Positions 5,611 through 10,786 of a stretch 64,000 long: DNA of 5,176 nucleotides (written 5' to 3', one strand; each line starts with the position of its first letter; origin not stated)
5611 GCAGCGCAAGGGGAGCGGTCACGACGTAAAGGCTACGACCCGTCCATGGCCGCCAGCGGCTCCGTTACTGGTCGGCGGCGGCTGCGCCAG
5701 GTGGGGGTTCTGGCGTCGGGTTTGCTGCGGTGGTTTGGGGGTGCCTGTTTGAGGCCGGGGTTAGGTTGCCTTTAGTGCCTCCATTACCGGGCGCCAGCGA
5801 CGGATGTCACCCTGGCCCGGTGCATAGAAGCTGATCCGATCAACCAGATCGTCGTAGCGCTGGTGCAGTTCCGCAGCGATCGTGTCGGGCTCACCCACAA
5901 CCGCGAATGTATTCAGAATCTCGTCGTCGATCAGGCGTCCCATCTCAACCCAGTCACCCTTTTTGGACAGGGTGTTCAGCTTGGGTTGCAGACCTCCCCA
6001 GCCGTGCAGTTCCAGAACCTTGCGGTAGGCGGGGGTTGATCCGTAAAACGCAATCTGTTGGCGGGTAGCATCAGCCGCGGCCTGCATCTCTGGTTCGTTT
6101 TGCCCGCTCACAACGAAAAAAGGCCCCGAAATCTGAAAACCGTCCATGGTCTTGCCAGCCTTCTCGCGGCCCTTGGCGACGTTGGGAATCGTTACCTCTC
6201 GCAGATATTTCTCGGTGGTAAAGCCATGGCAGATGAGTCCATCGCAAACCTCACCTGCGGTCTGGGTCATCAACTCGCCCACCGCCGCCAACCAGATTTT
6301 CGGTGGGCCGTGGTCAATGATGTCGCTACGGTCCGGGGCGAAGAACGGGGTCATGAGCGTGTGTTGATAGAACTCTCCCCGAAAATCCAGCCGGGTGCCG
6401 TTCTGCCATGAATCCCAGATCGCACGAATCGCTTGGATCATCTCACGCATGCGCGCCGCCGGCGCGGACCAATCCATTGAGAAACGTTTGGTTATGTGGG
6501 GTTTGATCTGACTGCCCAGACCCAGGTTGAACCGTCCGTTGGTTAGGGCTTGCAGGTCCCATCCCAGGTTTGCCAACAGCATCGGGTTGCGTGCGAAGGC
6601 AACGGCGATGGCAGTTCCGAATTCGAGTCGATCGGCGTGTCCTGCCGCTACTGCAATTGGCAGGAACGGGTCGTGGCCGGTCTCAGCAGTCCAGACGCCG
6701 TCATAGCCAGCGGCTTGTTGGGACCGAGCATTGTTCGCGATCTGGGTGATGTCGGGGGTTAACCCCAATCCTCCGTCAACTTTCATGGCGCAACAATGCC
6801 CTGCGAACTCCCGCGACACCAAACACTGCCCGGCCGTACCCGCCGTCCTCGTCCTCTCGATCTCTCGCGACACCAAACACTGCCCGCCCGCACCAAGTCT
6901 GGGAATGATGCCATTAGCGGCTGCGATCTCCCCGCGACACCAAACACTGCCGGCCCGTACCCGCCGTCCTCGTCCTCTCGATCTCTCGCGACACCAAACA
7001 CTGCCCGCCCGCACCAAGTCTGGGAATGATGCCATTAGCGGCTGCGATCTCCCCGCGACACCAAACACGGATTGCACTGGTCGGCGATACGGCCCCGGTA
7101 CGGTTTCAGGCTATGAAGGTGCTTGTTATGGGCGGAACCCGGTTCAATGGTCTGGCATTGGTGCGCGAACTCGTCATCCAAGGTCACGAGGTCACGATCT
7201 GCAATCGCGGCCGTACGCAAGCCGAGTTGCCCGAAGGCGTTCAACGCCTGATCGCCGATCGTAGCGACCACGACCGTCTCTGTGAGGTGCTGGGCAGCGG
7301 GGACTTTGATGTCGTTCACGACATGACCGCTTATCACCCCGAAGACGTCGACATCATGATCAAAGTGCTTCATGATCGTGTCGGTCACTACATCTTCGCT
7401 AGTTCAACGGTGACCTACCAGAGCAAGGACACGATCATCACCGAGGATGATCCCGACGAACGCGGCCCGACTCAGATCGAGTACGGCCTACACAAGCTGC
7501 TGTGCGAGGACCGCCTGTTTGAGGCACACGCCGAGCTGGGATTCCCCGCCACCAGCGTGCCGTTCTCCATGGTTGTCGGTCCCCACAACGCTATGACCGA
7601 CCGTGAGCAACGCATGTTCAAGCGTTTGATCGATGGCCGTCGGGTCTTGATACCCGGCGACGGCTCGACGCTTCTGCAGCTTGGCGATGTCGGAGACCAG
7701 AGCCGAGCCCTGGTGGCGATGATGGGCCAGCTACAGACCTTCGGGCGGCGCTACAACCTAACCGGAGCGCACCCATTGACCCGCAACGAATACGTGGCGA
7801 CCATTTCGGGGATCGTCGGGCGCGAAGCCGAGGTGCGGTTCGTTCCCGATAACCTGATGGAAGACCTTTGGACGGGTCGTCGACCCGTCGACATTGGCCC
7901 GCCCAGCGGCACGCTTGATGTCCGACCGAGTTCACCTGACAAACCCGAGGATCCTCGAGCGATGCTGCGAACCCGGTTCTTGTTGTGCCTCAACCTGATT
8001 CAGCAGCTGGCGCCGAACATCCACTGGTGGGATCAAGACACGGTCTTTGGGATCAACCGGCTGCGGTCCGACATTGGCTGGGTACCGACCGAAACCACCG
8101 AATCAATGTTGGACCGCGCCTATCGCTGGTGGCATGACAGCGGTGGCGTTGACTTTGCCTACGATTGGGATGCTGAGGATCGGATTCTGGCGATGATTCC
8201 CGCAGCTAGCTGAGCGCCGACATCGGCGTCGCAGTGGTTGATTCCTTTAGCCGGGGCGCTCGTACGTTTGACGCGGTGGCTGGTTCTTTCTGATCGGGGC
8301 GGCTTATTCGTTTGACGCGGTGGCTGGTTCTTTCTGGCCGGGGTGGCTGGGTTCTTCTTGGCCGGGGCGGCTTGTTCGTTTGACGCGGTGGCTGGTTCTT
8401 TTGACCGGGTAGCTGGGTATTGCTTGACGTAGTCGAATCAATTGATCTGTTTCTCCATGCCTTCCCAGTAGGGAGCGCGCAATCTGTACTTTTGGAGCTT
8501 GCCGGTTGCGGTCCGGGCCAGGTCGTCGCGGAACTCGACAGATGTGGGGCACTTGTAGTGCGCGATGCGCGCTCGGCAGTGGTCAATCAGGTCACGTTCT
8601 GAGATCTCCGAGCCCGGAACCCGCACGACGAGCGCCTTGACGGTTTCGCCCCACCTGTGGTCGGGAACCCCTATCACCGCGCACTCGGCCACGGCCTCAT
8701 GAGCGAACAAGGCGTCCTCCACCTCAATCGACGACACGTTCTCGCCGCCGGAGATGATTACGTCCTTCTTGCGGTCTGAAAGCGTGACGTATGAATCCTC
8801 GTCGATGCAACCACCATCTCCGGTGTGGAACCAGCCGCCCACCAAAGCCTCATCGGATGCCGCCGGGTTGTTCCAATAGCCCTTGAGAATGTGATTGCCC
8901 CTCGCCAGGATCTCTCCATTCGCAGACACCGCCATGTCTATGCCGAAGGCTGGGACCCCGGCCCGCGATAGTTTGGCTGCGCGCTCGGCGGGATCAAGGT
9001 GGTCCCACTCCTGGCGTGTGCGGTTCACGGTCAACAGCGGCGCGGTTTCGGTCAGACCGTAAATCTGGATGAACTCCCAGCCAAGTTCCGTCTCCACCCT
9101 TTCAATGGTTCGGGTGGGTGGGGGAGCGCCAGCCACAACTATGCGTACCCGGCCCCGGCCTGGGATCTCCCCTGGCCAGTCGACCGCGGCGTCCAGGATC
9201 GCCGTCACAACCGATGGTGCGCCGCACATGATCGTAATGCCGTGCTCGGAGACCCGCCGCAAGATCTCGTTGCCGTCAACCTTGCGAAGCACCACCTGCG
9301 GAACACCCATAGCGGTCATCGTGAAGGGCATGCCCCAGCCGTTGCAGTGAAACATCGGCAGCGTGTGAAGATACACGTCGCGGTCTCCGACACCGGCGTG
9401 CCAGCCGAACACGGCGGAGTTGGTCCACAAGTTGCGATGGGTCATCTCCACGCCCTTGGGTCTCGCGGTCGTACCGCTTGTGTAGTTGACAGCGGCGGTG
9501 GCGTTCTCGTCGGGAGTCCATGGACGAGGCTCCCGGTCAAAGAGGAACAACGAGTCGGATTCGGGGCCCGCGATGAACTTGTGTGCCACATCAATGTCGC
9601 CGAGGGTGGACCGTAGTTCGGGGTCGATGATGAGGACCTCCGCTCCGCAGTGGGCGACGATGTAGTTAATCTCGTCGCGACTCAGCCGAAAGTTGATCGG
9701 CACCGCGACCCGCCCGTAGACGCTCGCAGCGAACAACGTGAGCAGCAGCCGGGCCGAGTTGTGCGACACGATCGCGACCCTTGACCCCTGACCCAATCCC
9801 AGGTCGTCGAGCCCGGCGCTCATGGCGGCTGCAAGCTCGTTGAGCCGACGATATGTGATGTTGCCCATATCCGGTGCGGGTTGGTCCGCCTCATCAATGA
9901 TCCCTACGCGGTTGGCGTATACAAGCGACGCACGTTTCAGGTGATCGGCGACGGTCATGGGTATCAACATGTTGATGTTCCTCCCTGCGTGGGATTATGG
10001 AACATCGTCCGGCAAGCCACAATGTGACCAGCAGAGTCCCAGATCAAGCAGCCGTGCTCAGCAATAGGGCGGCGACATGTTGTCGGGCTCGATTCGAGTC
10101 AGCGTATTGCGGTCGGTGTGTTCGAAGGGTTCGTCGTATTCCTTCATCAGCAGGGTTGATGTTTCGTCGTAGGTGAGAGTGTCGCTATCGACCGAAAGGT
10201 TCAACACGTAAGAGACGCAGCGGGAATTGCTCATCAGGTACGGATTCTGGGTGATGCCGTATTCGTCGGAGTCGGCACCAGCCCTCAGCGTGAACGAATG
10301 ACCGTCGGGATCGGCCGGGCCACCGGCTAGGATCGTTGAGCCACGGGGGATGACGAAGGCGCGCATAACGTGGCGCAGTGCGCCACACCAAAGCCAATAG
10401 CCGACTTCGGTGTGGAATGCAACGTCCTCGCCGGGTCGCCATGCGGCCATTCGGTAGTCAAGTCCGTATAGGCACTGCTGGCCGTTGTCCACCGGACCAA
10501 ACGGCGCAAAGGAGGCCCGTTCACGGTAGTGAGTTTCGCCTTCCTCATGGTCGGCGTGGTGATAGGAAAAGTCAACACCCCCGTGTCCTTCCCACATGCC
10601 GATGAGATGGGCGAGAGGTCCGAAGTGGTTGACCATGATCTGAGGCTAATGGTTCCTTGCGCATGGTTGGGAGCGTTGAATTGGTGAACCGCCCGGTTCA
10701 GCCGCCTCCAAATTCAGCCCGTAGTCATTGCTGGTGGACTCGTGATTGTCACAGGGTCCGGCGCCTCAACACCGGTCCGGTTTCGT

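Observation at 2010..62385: Sequence-unrelated intergenic tandem repeats share a 63-68 bp spacing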

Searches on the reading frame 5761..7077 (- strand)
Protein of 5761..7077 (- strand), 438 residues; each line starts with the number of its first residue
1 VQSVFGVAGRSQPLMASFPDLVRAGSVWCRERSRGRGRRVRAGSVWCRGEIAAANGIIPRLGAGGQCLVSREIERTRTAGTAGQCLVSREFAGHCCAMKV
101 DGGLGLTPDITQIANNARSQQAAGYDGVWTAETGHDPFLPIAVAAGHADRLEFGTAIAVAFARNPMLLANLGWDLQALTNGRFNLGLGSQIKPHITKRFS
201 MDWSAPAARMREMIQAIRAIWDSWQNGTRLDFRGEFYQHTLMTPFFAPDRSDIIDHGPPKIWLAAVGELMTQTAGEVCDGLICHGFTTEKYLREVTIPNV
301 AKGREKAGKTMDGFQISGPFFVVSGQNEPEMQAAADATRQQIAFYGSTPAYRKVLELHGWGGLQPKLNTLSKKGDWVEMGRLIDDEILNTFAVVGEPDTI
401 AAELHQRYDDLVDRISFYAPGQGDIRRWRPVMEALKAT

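Call 10: search_protein_families(library=pfam, proteins=[window:5761-7077:-])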
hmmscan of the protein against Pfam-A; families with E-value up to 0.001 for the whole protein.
window:5761-7077:- (438 aa): 1 family
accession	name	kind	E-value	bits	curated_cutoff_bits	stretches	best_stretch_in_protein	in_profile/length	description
PF00296.26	Bac_luciferase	-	2.6e-66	224.6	27.9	1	93-413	4-313/314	Luciferase-like monooxygenase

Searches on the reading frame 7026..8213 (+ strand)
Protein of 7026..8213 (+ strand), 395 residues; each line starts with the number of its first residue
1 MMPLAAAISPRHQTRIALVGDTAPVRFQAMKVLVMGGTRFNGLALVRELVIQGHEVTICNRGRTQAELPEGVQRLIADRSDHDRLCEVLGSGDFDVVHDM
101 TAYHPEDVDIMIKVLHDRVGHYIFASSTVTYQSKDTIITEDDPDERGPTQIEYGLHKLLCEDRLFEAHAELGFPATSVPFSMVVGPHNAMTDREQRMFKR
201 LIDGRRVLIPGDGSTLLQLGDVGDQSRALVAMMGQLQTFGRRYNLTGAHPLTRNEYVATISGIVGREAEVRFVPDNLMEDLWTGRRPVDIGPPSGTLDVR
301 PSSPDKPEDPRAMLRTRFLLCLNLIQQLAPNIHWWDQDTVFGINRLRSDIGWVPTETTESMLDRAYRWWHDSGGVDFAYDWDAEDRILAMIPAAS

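Call 10: search_protein_families(library=pfam, proteins=[window:7026-8213:+])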
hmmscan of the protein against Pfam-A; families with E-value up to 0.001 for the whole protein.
window:7026-8213:+ (395 aa): 1 family
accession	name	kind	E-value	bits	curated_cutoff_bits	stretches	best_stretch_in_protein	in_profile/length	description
PF01370.27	Epimerase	-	1.8e-19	70.5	20.9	1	32-245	1-239/240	NAD dependent epimerase/dehydratase family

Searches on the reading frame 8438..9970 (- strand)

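Call 10: search_protein_families(library=pfam, proteins=[window:8438-9970:-])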
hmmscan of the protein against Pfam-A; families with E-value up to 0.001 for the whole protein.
window:8438-9970:- (510 aa): 2 families
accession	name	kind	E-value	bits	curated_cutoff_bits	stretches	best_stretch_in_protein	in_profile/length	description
PF00501.34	AMP-binding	-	4.1e-68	230.4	29.9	1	36-366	20-384/384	AMP-binding enzyme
PF13193.12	AMP-binding_C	-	4e-23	82.6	24.5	1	416-491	1-76/76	AMP-binding enzyme C-terminal domain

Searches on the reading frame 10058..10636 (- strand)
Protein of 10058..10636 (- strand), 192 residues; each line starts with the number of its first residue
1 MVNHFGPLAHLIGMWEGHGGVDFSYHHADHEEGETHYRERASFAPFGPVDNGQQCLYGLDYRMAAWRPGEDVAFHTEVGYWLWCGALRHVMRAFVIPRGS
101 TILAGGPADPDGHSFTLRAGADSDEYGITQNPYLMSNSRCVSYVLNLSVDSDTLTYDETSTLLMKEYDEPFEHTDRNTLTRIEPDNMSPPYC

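Call 10: search_protein_families(library=pfam, proteins=[window:10058-10636:-])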
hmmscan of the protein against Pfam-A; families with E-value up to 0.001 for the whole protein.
window:10058-10636:- (192 aa): 1 family
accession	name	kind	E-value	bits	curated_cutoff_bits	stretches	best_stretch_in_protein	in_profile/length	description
PF08768.17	THAP4_heme-bd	-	5.2e-18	66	25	1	5-181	2-151/151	THAP4-like, heme-binding beta-barrel domain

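Call 66: find_encoding_contigs(protein=window:10058-10636:-, flank=3000, max_places=5)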
Protein window:10058-10636:- (192 aa): no gene with exactly this product is on record in the collection.
